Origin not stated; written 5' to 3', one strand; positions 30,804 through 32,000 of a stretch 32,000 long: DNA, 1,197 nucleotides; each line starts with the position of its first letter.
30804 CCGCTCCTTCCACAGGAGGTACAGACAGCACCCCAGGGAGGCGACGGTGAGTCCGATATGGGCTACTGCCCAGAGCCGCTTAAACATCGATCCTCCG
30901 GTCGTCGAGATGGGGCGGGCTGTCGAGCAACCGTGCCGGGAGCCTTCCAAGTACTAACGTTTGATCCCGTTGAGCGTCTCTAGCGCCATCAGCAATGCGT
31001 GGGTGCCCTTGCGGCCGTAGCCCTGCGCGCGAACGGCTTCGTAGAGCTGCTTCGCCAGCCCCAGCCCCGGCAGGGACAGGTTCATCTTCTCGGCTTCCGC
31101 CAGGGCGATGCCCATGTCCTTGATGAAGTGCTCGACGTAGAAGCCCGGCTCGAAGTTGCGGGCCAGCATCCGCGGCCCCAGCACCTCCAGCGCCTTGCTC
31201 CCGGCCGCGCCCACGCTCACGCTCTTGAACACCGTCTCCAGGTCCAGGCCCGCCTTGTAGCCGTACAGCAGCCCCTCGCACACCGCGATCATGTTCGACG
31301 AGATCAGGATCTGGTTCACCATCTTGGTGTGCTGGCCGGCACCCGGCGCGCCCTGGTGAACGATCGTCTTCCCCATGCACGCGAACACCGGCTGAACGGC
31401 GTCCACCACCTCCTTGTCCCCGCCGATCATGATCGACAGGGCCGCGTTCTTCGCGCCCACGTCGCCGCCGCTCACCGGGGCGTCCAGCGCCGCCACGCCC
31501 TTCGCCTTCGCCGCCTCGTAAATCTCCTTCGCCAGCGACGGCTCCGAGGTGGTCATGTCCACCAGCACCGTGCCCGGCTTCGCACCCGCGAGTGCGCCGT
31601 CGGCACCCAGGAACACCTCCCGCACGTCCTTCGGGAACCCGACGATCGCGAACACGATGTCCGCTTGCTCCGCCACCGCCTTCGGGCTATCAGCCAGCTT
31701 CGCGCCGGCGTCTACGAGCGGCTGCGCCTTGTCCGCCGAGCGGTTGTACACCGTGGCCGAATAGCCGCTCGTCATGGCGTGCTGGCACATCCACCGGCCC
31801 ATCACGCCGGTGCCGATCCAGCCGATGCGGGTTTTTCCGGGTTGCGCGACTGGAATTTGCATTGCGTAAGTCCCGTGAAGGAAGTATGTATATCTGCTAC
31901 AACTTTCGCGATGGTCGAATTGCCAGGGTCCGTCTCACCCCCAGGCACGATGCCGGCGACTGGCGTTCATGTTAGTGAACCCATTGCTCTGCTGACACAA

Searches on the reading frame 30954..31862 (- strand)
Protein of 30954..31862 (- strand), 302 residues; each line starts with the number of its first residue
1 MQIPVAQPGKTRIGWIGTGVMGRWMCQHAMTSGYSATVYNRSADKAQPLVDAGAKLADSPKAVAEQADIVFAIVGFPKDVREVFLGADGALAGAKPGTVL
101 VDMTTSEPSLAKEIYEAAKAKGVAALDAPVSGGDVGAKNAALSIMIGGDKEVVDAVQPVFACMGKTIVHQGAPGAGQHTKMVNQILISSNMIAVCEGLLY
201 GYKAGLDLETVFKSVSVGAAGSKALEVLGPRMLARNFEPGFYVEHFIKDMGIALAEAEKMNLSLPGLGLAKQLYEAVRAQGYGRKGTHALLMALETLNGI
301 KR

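Call 12: search_protein_families(library=pfam, proteins=[window:30954-31862:-], max_evalue=0.01)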
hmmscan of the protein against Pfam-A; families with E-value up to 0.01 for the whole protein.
window:30954-31862:- (302 aa): 7 families
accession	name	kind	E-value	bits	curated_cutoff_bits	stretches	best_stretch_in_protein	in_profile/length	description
PF03446.21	NAD_binding_2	-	3e-52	177.3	21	1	12-170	1-159/161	NAD binding domain of 6-phosphogluconate dehydrogenase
PF14833.11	NAD_binding_11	-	6.1e-38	130.3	30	1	174-292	1-120/122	NAD-binding of NADP-dependent 3-hydroxyisobutyrate dehydrogenase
PF03807.23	F420_oxidored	-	5.4e-07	30.6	21.6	1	12-104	1-92/94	NADP oxidoreductase coenzyme F420-dependent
PF02826.25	2-Hacid_dh_C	-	7.7e-06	25.8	25.1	1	10-124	36-147/178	D-isomer specific 2-hydroxyacid dehydrogenase, NAD binding domain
PF01488.26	Shikimate_DH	-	0.0002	21.9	24.3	1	11-75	13-84/138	Shikimate / quinate 5-dehydrogenase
PF22660.2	RS_preATP-grasp-like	-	0.0041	17.9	27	0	12-51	3-42/98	Ribonucleotide synthetase preATP-grasp domain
PF02737.24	3HCDH_N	-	0.0078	16.6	22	0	13-88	2-80/180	3-hydroxyacyl-CoA dehydrogenase, NAD binding domain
